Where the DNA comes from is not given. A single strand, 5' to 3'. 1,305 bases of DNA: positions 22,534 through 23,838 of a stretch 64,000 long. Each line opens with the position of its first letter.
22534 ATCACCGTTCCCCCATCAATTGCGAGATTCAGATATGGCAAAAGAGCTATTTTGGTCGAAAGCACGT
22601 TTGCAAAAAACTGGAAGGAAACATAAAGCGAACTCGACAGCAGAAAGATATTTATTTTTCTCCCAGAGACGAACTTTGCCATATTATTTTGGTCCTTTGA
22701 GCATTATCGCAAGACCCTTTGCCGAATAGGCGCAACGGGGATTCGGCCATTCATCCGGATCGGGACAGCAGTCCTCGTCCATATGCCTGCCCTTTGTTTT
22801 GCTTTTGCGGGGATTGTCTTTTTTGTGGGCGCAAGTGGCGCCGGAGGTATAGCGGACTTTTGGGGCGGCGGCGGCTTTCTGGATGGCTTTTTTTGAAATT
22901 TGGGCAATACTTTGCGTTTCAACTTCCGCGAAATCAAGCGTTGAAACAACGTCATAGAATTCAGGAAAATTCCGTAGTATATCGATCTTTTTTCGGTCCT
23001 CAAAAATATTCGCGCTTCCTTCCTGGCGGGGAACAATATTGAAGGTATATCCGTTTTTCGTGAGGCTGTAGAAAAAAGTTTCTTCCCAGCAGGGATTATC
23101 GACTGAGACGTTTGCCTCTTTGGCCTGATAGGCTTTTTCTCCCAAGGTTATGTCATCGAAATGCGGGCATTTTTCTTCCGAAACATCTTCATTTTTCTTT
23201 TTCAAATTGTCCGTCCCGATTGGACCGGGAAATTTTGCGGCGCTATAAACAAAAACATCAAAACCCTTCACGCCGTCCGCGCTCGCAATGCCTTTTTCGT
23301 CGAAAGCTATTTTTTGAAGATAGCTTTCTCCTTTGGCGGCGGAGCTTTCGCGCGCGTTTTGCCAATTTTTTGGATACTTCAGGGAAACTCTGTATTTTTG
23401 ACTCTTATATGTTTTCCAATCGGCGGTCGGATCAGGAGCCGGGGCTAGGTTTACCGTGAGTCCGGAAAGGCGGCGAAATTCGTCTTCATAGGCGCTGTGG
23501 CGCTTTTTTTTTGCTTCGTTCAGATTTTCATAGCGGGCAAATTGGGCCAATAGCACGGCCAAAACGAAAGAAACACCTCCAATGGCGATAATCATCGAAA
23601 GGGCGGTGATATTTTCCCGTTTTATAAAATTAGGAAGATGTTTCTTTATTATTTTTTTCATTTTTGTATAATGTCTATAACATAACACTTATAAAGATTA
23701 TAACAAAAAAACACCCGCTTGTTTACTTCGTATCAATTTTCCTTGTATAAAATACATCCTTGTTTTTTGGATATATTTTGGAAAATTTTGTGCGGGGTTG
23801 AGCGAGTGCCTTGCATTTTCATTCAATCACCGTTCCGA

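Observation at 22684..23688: Three-member family of membrane-anchored proteins with an invariant C-terminal HxDxxCC(P/L)DPDE(W/Y)PNPxC motif; one copy sits next to copA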

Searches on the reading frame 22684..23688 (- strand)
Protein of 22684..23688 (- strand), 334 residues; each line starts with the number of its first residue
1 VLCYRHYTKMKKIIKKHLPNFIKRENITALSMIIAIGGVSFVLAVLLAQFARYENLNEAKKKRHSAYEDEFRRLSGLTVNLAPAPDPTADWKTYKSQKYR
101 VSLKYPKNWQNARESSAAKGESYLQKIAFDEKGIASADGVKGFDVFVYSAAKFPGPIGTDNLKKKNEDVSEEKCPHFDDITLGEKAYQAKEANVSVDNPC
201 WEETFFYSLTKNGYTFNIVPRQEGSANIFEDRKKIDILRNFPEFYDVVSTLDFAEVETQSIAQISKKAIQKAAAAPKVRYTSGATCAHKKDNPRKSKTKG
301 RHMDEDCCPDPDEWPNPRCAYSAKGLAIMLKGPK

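Call 4: search_protein_families(library=pfam, proteins=[window:22684-23688:-], max_evalue=1)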
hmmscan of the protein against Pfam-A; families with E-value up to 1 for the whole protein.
window:22684-23688:- (334 aa): 3 families
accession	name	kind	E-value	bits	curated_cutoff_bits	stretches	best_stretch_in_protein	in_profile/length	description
PF18933.6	PsbP_2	-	0.0083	16.6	27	1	86-167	39-107/184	PsbP-like protein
PF24838.2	8xMP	-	0.054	13.8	30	1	29-102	50-113/136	Octameric membrane protein family (8xMP)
PF01041.23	DegT_DnrJ_EryC1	-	0.2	11.3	19.8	1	44-92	228-276/360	DegT/DnrJ/EryC1/StrS aminotransferase family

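Call 5: search_protein_families(library=ncbifam, proteins=[window:22684-23688:-], max_evalue=1)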
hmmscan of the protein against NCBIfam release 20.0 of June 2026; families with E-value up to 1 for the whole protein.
window:22684-23688:- (334 aa): 0 families

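Call 21: search_protein_families(library=pfam, alignment_id=A4, max_evalue=0.01)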
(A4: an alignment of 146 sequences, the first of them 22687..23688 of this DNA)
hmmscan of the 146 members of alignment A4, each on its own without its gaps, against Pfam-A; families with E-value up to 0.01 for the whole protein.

A. member 1, window:22687-23688:- (334 aa): 1 family
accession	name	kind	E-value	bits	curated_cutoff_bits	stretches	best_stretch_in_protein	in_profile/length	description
PF18933.6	PsbP_2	-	0.0083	16.6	27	0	86-167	39-107/184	PsbP-like protein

B. families by the number of members that match (of 146 scanned): 10 families
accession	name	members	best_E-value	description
PF18933.6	PsbP_2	17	2.2e-06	PsbP-like protein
PF00051.23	Kringle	3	0.0058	Kringle domain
PF14610.12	Psg1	1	0.00092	Ykl077w/Psg1 (Pma1 Stabilization in Golgi)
PF00088.24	Trefoil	1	0.0011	Trefoil (P-type) domain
PF14656.11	RAB3GAP2_C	1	0.0036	Rab3 GTPase-activating protein regulatory subunit C-terminus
PF18191.6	PnpCD_PnpD_N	1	0.0037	Hydroquinone 1,2-dioxygenase large subunit N-terminal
PF12794.12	MscS_TM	1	0.0041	Mechanosensitive ion channel inner membrane domain 1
PF17197.9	DUF5134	1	0.0041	Domain of unknown function (DUF5134)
PF25591.1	LRV_2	1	0.0082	Leucine Rich Repeat Variant domain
PF15961.10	DUF4764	1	0.0097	Domain of unknown function (DUF4764)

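Call 32: predict_structure(alignment_id=A4)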
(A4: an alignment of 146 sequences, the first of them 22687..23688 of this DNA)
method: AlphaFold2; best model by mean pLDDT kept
length: 334 residues; sequences in the alignment: 146
mean_pLDDT: 82.9   pTM: 0.59
mean pLDDT of the five models: 82.9, 82.6, 82.0, 81.2, 80.7
residues with pLDDT >= 90: 165; 70-90: 98; 50-70: 54; < 50: 17
segments of 3 or more residues with pLDDT < 50: 77-81, 226-229, 275-281
pLDDT, mean of each block of 10 residues (from residue 1): 86 86 79 94 96 88 73 58 78 97 96 97 97 69 96 95 92 79 65 91 93 96 61 81 91 73 61 50 78 72 91 91 90 78
secondary structure, 60 per line:
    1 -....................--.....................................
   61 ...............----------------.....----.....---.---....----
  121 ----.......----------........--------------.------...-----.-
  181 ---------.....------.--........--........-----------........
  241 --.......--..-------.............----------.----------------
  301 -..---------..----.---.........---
elements in order: H2-21 H24-75 E92-96 E101-105 E113-116 E125-131 E142-149 E190-194 E204-211 E214-221 H233-240 H243-249 H261-273 H323-331

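Call 36: fold_search(model_id=the predicted structure, library=pdb)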
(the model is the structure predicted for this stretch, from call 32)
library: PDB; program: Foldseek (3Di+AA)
matches with E <= 10: 490; with E <= 0.001: 1
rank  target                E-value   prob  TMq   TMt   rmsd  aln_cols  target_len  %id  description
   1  2lnj_MODEL_1_A        2.2e-04  1.00  0.26  0.46   9.9       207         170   11  Solution Structure of Cyanobacterial PsbP (CyanoP) from Synechocystis sp. PCC 6803 (released 2012-06-06)
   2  4luq_D                1.9e-02  0.97  0.23  0.51   7.6       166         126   12  Crystal structure of virulence effector Tse3 in complex with neutralizer Tsi3 (released 2013-09-18)
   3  4luq_C                2.5e-02  0.97  0.24  0.53   7.6       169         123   12  Crystal structure of virulence effector Tse3 in complex with neutralizer Tsi3 (released 2013-09-18)
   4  4rth_B                3.9e-02  0.84  0.24  0.42   8.7       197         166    8  The crystal structure of PsbP from Zea mays (released 2015-03-11)
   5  4rti                  6.9e-02  0.80  0.26  0.42   7.3       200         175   12  The crystal structure of PsbP from Spinacia oleracea (released 2015-03-11)
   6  5x4z_H                2.6e-01  0.08  0.09  0.18  17.2       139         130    9  RNA Polymerase II from Komagataella Pastoris (Type-1 crystal) (released 2017-05-17)
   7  5x51_H                2.6e-01  0.08  0.09  0.19  17.3       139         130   10  RNA Polymerase II from Komagataella Pastoris (Type-3 crystal) (released 2017-05-17)
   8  5x4z_T                2.6e-01  0.08  0.09  0.18  17.3       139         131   10  RNA Polymerase II from Komagataella Pastoris (Type-1 crystal) (released 2017-05-17)
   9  6sjj_J                2.6e-01  0.06  0.10  0.15  17.2       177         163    6  A new modulated crystal structure of ANS complex of St John's wort Hyp-1 protein with 36 protein molecules in the asym (released 2020-06-24)
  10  2ja5_H                2.9e-01  0.04  0.08  0.14  16.8       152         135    6  CPD lesion containing RNA Polymerase II elongation complex A (released 2007-02-20)
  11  7bzw_1                3.0e-01  0.06  0.09  0.22  18.4       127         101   14  Structure of Hsp21 (released 2021-04-28)
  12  9gax_B                4.0e-01  0.05  0.11  0.15  18.2       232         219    9  TEAD1 in complex with a reversible inhibitor N-[(1S)-2-hydroxy-1-(1-methyl-1H-pyrazol-3-yl)ethyl]-2-methyl-8-[4-(trifl (released 2025-01-22)
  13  6v8h_A                4.5e-01  0.10  0.14  0.23  12.1       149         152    9  Crystal structure of Ara h 8.0201 (released 2020-12-16)
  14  5fj8_H                4.5e-01  0.06  0.09  0.18  17.9       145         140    9  Cryo-EM structure of yeast RNA polymerase III elongation complex at 3. 9 A (released 2015-11-25)
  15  7z0h_H                5.1e-01  0.06  0.09  0.18  17.4       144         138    8  Structure of yeast RNA Polymerase III-Ty1 integrase complex at 2.6 A (focus subunit AC40). (released 2023-04-05)
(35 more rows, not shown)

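Call 51: find_encoding_contigs(protein=window:22684-23688:-, flank=10000, max_places=3)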
Protein window:22684-23688:- (334 aa): no gene with exactly this product is on record in the collection.
